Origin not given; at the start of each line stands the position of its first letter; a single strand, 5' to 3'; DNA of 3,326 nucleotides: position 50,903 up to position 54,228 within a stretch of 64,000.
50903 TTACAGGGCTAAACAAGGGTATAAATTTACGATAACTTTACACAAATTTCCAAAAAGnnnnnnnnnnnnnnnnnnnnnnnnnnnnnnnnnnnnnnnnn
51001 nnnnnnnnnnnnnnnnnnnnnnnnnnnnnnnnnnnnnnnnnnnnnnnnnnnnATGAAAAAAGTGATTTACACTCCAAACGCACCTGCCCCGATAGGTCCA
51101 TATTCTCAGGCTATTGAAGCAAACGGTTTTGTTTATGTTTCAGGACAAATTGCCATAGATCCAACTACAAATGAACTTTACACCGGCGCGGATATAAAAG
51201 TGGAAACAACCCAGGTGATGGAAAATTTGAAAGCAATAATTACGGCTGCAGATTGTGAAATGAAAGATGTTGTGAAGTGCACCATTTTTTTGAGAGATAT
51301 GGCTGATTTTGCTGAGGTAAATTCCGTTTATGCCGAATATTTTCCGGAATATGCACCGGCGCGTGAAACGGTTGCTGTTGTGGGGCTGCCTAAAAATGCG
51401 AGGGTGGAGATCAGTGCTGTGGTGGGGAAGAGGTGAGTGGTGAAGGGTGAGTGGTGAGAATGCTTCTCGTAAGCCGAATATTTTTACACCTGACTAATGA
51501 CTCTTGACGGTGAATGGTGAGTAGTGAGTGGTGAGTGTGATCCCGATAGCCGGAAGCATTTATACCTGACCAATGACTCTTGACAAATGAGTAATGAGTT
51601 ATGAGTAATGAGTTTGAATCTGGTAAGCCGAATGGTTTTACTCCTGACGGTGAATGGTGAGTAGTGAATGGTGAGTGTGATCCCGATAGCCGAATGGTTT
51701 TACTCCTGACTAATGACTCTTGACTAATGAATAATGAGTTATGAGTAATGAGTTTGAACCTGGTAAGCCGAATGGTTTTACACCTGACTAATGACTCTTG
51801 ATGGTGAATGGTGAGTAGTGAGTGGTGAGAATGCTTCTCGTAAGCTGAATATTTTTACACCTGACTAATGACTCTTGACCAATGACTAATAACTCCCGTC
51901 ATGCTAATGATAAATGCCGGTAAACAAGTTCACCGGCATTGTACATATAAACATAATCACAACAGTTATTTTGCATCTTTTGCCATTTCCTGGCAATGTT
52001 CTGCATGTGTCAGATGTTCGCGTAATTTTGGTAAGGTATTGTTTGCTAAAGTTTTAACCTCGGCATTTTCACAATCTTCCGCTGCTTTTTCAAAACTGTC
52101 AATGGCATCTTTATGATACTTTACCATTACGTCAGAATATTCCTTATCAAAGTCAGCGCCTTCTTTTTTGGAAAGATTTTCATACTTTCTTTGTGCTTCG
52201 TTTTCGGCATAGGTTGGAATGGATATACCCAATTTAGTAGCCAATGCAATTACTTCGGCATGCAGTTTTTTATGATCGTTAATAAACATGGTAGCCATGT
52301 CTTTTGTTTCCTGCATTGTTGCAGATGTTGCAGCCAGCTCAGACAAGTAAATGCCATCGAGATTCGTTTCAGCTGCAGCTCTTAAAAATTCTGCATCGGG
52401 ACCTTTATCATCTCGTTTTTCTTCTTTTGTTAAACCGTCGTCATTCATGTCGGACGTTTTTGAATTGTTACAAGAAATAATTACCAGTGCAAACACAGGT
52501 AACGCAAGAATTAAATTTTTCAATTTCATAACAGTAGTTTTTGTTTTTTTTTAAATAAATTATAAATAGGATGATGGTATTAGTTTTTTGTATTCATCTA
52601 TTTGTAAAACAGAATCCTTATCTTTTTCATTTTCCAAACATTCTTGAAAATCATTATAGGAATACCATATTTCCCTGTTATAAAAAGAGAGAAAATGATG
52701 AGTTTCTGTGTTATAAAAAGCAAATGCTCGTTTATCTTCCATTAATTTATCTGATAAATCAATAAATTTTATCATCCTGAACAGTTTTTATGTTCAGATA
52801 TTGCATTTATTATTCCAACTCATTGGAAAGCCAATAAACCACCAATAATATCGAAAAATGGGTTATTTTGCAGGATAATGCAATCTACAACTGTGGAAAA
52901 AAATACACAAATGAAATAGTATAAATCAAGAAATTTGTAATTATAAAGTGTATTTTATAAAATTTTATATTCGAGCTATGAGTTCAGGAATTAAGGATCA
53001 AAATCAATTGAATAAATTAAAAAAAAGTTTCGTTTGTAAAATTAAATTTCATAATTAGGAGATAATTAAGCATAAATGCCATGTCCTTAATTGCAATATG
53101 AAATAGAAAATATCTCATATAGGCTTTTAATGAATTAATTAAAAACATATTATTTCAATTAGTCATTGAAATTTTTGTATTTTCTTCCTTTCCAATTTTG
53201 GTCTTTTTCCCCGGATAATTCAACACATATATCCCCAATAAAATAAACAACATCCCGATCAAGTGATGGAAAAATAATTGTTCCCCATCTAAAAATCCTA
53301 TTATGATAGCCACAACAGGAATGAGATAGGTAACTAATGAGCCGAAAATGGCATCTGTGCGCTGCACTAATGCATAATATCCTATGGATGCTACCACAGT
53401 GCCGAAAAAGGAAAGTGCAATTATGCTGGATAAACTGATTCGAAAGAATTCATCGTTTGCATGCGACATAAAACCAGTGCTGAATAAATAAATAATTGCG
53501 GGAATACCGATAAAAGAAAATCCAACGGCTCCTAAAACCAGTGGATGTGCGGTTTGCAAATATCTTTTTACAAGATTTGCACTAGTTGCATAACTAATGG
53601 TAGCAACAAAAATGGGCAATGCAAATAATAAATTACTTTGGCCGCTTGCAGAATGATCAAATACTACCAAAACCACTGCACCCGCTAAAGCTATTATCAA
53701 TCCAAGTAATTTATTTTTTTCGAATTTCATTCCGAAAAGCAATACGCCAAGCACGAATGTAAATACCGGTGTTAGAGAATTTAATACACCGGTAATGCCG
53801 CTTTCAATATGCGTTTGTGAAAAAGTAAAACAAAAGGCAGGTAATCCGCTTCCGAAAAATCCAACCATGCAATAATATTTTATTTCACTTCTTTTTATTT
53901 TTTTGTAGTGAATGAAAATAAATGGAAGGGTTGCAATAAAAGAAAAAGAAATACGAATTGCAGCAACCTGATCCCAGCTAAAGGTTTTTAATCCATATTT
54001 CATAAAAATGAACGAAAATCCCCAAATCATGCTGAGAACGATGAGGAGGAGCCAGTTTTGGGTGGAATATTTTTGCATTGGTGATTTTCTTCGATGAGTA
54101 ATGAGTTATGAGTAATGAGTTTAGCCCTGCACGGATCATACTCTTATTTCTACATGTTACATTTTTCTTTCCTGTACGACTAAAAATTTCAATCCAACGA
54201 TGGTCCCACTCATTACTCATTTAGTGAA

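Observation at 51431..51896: Six tandem composite units built from heptanucleotide word tracts, with a higher-order A-B-C-B-C-A arrangement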

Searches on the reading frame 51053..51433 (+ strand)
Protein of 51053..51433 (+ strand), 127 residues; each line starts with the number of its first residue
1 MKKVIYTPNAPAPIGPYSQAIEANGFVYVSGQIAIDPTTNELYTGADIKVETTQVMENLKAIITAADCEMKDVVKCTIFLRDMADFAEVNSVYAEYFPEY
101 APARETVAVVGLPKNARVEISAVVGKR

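Call 39: find_homologous_proteins(query=window:51053-51433:+, max_evalue=1e-30)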
Query window:51053-51433:+ (127 aa): 7124 proteins with E <= 1e-30 among 8000 candidates; the best 120 are listed.
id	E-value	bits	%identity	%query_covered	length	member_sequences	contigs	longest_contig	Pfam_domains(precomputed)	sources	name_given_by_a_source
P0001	3.4e-74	264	98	100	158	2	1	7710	PF01042.27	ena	-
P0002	4.9e-72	258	95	99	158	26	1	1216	PF01042.27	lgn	-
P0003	4.1e-68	245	91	99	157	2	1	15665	PF01042.27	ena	-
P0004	1.8e-58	214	82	98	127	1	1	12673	PF01042.27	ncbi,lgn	-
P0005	2.9e-58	213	80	98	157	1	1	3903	PF01042.27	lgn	-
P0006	4.2e-58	213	78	98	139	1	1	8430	PF01042.27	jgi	jgi:2-iminobutanoate/2-iminopropanoate deaminase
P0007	5.2e-58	212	78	98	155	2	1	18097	PF01042.27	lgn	-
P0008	1.1e-57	211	80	100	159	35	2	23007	PF01042.27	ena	-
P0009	5.6e-57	209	80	100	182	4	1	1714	PF01042.27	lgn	-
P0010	1.3e-56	208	77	98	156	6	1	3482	PF01042.27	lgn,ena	-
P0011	2.0e-56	207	78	97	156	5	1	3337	PF01042.27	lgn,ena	-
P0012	4.5e-56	206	76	99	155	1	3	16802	PF01042.27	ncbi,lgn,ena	-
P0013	1.1e-55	205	76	99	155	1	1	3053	PF01042.27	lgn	-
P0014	3.8e-55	203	76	100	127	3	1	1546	PF01042.27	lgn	-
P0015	3.9e-55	203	76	100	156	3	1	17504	PF01042.27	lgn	-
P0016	5.0e-55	203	77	100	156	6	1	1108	PF01042.27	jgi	jgi:2-iminobutanoate/2-iminopropanoate deaminase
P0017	9.3e-55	202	76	100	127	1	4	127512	PF01042.27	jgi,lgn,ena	-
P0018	1.1e-54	202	76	99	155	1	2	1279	PF01042.27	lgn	-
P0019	1.6e-54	201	76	97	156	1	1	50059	PF01042.27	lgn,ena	-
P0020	1.6e-54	201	77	98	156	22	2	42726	PF01042.27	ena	-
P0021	1.9e-54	201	76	100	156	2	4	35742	PF01042.27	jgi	-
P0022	2.4e-54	201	75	99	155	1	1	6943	PF01042.27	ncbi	-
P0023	9.5e-54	199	77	98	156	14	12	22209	PF01042.27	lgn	-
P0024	3.5e-53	197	77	98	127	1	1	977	PF01042.27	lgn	-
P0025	5.3e-53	196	71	100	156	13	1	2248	PF01042.27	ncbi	-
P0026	1.3e-52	195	74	99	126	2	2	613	PF01042.27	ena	-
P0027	2.0e-52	194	76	98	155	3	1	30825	PF01042.27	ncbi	-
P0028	3.6e-52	193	73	98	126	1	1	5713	PF01042.27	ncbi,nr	ncbi:MAG: RidA family protein [Fimbriimonadaceae bacterium]|nr:RidA family protein [Chitinophagales 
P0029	7.6e-52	192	73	98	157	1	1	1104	PF01042.27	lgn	-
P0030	1.2e-51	192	79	89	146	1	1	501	PF01042.27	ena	-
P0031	1.7e-51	191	76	100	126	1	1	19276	PF01042.27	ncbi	ncbi:MAG: RidA family protein [Chitinophagales bacterium]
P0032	2.0e-51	191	71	100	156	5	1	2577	PF01042.27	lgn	-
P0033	2.4e-51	191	70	99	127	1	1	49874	PF01042.27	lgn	-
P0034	8.2e-50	186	70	100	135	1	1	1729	PF01042.27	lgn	-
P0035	1.4e-49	185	70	100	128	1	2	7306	PF01042.27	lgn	-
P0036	5.4e-49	183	69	100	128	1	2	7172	PF01042.27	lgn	-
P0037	7.4e-48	180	69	98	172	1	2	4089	PF01042.27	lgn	-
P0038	9.6e-48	179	69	99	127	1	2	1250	PF01042.27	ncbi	-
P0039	3.5e-47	177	69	98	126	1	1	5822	PF01042.27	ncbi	-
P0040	2.3e-46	175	69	98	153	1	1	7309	PF01042.27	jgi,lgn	-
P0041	4.3e-46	174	66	99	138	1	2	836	PF01042.27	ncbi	-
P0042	6.7e-46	173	69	98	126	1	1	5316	PF01042.27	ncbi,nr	ncbi:MAG: RidA family protein [Chitinophagales bacterium]|nr:RidA family protein [Chitinophagales ba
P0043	1.8e-45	172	65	98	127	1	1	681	PF01042.27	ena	-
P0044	1.9e-45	172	65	100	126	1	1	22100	PF01042.27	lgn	-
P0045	3.8e-45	171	66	99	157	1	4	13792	PF01042.27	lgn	-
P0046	4.0e-45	171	66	99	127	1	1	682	PF01042.27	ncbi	-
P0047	7.0e-45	170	66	99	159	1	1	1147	PF01042.27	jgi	-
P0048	1.1e-44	169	66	99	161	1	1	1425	PF01042.27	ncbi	-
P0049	1.7e-44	169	68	99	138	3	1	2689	PF01042.27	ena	-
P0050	1.8e-44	169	69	95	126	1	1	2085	PF01042.27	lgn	-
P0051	3.8e-44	168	67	99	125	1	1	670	PF01042.27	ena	-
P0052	7.1e-44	167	65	100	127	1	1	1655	PF01042.27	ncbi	ncbi:MAG: RidA family protein [Chitinophagales bacterium]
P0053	8.2e-44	167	67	99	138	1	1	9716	PF01042.27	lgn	-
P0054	2.1e-43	165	66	99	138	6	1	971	PF01042.27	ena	-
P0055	2.4e-43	165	68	95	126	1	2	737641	PF01042.27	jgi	jgi:2-iminobutanoate/2-iminopropanoate deaminase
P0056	3.2e-43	165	64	97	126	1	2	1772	PF01042.27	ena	-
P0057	3.7e-43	164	69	96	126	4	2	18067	PF01042.27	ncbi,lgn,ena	-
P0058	4.6e-43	164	69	95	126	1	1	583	PF01042.27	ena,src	-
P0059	4.7e-43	164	67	95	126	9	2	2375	PF01042.27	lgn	-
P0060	4.9e-43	164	68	95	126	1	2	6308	PF01042.27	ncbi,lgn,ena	-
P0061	8.0e-43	163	66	97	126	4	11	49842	PF01042.27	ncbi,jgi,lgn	jgi:2-iminobutanoate/2-iminopropanoate deaminase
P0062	8.4e-43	163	67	95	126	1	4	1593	PF01042.27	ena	-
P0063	8.9e-43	163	65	98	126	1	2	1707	PF01042.27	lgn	-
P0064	9.4e-43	163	67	95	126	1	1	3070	PF01042.27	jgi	jgi:2-iminobutanoate/2-iminopropanoate deaminase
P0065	1.1e-42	163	63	97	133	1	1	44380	PF01042.27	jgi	jgi:2-iminobutanoate/2-iminopropanoate deaminase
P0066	1.1e-42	163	67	95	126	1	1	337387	PF01042.27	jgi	jgi:2-iminobutanoate/2-iminopropanoate deaminase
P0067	1.2e-42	163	66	95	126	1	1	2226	PF01042.27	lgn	-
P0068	1.5e-42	162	68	95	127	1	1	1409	PF01042.27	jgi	jgi:2-iminobutanoate/2-iminopropanoate deaminase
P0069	1.6e-42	162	66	95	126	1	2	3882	PF01042.27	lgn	-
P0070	1.7e-42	162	65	98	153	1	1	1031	PF01042.27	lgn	-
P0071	2.0e-42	162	62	98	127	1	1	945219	PF01042.27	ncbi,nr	ncbi:MAG: RidA family protein [Bacteroidetes bacterium]|nr:RidA family protein [Bacteroidota bacteri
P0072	2.1e-42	162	63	98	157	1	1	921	PF01042.27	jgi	jgi:2-iminobutanoate/2-iminopropanoate deaminase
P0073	2.3e-42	162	63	97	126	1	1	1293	PF01042.27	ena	-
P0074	3.2e-42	161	64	97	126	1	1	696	PF01042.27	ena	-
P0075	3.8e-42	161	67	97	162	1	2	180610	PF01042.27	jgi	jgi:2-iminobutanoate/2-iminopropanoate deaminase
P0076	3.8e-42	161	66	95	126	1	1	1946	PF01042.27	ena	-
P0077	4.1e-42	161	67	95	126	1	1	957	PF01042.27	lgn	-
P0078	4.5e-42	161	66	95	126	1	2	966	PF01042.27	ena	-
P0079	6.5e-42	160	65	95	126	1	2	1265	PF01042.27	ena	-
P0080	7.3e-42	160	67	95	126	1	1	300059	PF01042.27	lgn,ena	-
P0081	9.2e-42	160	62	98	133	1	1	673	PF01042.27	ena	-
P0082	9.3e-42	160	66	95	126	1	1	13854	PF01042.27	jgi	jgi:2-iminobutanoate/2-iminopropanoate deaminase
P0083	1.0e-41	160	66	95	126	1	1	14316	PF01042.27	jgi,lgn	-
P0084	1.2e-41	160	65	97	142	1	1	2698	PF01042.27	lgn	-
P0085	1.4e-41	159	64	97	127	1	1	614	PF01042.27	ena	-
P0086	1.4e-41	159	66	95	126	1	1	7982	PF01042.27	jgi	jgi:2-iminobutanoate/2-iminopropanoate deaminase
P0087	1.4e-41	159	65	95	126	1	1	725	PF01042.27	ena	-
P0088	1.6e-41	159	65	95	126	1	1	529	PF01042.27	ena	-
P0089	1.9e-41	159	61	97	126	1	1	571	PF01042.27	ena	-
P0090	2.0e-41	159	65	98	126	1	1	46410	PF01042.27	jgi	jgi:2-iminobutanoate/2-iminopropanoate deaminase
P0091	2.2e-41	159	65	97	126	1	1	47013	PF01042.27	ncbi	-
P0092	2.8e-41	158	66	95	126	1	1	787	PF01042.27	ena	-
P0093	2.9e-41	158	66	95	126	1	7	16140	PF01042.27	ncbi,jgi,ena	-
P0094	3.3e-41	158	66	95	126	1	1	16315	PF01042.27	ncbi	-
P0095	3.6e-41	158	66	95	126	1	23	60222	PF01042.27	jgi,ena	-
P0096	3.7e-41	158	65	95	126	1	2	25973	PF01042.27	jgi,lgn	jgi:2-iminobutanoate/2-iminopropanoate deaminase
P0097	3.7e-41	158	63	97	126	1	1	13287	PF01042.27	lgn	-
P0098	3.9e-41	158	66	95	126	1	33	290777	PF01042.27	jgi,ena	-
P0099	4.0e-41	158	63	99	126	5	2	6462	PF01042.27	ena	-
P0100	5.2e-41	158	63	97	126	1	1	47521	PF01042.27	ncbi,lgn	-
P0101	5.7e-41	157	62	99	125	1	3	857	PF01042.27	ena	-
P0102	5.9e-41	157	66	95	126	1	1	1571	PF01042.27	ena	-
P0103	6.7e-41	157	63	97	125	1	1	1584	PF01042.27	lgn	-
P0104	7.0e-41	157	66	95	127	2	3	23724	PF01042.27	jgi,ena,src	jgi:2-iminobutanoate/2-iminopropanoate deaminase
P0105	7.2e-41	157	64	97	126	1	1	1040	PF01042.27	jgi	-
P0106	8.0e-41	157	64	97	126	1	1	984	PF01042.27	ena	-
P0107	8.6e-41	157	60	99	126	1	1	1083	PF01042.27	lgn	-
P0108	9.7e-41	157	61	100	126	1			PF01042.27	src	-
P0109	1.1e-40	156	62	98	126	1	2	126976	PF01042.27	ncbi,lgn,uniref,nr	ncbi:2-iminobutanoate/2-iminopropanoate deaminase [Chitinophaga costaii]|uniref:2-iminobutanoate/2-i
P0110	1.3e-40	156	61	99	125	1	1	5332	PF01042.27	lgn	-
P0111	1.3e-40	156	60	99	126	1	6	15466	PF01042.27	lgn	-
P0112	1.5e-40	156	65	95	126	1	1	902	PF01042.27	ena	-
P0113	1.5e-40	156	64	95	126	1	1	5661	PF01042.27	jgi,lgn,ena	jgi:2-iminobutanoate/2-iminopropanoate deaminase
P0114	1.7e-40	156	64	95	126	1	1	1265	PF01042.27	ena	-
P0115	1.8e-40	156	60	99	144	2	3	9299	PF01042.27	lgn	-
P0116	1.9e-40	156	62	100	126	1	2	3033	PF01042.27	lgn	-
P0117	2.0e-40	156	65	95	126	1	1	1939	PF01042.27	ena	-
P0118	2.1e-40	156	64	96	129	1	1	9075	PF01042.27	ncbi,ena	-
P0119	2.2e-40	155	64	95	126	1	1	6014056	PF01042.27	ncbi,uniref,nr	ncbi:2-iminobutanoate/2-iminopropanoate deaminase [Mucilaginibacter mallensis]|uniref:2-iminobutanoa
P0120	2.3e-40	155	61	99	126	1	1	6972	PF01042.27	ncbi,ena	-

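Call 40: find_encoding_contigs(protein=P0001, flank=2500, max_places=3)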
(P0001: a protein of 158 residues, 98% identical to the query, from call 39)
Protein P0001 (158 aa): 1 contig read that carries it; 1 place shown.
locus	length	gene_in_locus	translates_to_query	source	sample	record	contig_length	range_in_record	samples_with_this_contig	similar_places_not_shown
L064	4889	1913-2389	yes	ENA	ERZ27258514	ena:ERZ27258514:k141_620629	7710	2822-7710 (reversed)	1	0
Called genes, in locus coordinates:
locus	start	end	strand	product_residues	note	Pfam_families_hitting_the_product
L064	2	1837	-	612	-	?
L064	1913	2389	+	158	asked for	PF01042:Ribonuc_L-PSP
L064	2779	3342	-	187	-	PF13628:DUF4142, PF03713:DUF305 (weak)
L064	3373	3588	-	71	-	-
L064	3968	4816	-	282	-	PF00892:EamA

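Call 41: find_encoding_contigs(protein=P0003, flank=2500, max_places=3)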
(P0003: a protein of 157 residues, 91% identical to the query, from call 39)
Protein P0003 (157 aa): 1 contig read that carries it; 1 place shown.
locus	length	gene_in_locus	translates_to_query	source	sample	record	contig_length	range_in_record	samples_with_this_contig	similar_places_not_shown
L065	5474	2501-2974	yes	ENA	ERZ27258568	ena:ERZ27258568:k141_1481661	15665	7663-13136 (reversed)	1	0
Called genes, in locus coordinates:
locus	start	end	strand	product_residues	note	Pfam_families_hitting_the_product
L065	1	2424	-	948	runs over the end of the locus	PF26766:Choice_anch_L, PF13585:CHU_C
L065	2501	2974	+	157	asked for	PF01042:Ribonuc_L-PSP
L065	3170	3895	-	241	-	PF00892:EamA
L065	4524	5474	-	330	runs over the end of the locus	PF01018:GTP1_OBG, PF01926:MMR_HSR1, PF02421:FeoB_N, PF16897:MMR_HSR1_Xtn (weak)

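Call 42: find_encoding_contigs(protein=P0004, flank=2500, max_places=3)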
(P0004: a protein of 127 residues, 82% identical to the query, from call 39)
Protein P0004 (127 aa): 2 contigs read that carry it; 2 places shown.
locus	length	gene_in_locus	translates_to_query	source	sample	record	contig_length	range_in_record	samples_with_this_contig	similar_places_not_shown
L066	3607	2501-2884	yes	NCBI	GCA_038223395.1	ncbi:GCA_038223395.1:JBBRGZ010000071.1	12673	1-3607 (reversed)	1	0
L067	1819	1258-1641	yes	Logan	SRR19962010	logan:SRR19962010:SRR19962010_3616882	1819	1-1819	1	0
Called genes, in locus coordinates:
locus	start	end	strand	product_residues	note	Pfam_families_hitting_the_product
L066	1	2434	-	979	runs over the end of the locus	PF26766:Choice_anch_L, PF13585:CHU_C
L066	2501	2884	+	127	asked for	PF01042:Ribonuc_L-PSP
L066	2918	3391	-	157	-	PF06445:GyrI-like, PF14526:Cass2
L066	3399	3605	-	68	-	?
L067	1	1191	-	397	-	?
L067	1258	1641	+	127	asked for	PF01042:Ribonuc_L-PSP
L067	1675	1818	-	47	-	?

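Call 43: find_encoding_contigs(protein=P0008, flank=2500, max_places=3)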
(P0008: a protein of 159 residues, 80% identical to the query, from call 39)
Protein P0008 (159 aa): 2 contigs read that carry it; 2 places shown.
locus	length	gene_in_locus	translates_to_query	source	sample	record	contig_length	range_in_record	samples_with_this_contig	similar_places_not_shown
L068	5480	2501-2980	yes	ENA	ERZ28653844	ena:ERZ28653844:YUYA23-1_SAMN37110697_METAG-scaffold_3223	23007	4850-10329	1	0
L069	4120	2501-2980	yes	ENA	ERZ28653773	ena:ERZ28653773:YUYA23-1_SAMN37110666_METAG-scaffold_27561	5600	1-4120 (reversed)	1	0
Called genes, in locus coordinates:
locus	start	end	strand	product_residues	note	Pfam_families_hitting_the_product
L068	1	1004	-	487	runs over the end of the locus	PF13585:CHU_C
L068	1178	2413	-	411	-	-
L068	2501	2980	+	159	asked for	PF01042:Ribonuc_L-PSP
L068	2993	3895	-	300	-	PF00892:EamA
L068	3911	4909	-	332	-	PF01018:GTP1_OBG, PF01926:MMR_HSR1, PF02421:FeoB_N, PF16897:MMR_HSR1_Xtn (weak)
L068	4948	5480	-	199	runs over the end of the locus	PF00406:ADK, PF13207:AAA_17, PF13238:AAA_18, PF13671:AAA_33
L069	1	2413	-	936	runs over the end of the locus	-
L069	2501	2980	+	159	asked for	PF01042:Ribonuc_L-PSP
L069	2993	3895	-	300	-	PF00892:EamA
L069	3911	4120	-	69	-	?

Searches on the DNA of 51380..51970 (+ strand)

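Call 50: search_dna_similar(query=window:51432-51879:+, collection=plasmids, mode=distant, max_evalue=0.001)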
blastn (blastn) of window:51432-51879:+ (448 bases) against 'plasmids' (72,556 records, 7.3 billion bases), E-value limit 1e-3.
No match.

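Call 51: search_dna_similar(query=window:51432-51879:+, collection=phages, mode=distant, max_evalue=0.001)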
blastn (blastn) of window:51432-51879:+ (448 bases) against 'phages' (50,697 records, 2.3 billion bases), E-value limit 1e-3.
No match.

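Call 52: search_rna_families(source=window, start=51380, end=51970, threshold=evalue, max_evalue=1)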
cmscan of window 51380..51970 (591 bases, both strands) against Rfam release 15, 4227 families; matches with E-value up to 1: 2.
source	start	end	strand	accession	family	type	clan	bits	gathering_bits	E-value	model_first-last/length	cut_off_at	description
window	51804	51850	+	RF01123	sR35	Gene; snRNA; snoRNA; CD-box;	-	16.7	60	0.11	1-57/57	no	Small nucleolar RNA sR35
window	51650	51695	+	RF01134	sR30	Gene; snRNA; snoRNA; CD-box;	-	14.6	38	0.38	1-57/57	no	Small nucleolar RNA sR30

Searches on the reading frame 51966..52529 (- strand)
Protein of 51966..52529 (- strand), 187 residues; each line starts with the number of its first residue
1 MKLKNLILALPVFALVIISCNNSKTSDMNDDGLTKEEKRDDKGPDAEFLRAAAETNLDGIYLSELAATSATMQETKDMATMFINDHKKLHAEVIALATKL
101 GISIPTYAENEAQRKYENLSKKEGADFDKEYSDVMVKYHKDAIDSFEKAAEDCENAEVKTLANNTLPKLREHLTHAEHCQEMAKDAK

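Call 12: find_encoding_contigs(protein=window:51966-52529:-, flank=10000, max_places=10)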
Protein window:51966-52529:- (187 aa): 3 contigs read that carry it; 3 places shown.
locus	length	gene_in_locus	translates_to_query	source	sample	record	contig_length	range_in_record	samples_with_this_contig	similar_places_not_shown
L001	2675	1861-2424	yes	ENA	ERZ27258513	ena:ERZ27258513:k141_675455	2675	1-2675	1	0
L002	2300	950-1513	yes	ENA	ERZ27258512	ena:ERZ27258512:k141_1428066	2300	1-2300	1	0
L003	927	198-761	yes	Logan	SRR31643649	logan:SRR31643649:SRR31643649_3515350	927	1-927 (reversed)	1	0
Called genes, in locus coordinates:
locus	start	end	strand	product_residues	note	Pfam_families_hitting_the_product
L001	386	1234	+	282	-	PF00892:EamA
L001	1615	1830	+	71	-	-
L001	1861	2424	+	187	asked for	PF13628:DUF4142, PF03713:DUF305 (weak)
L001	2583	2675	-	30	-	?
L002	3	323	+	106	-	?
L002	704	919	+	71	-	-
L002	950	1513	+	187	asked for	PF13628:DUF4142, PF03713:DUF305 (weak)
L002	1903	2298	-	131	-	?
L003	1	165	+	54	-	?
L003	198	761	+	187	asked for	PF13628:DUF4142, PF03713:DUF305 (weak)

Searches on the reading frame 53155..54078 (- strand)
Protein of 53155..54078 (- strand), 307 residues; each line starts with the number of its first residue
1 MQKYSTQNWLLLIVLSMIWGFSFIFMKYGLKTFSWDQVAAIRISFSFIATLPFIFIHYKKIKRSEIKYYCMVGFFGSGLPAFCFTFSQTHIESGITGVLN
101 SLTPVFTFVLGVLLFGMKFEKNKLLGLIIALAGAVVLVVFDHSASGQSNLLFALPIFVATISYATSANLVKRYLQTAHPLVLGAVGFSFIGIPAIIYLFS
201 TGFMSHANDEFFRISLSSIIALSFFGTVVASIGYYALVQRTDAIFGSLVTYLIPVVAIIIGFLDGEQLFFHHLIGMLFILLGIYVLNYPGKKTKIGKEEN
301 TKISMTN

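Call 76: search_protein_families(library=pfam, proteins=[window:53155-54078:-], max_evalue=0.001)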
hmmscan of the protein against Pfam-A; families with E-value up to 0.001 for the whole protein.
window:53155-54078:- (307 aa): 2 families
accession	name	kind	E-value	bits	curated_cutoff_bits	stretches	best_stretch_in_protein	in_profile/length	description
PF00892.27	EamA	-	2.7e-36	125.3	28.2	2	10-138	5-134/135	EamA-like transporter family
PF10639.15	TMEM234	-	3.3e-06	27.6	30.1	0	12-137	1-112/113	Putative transmembrane family 234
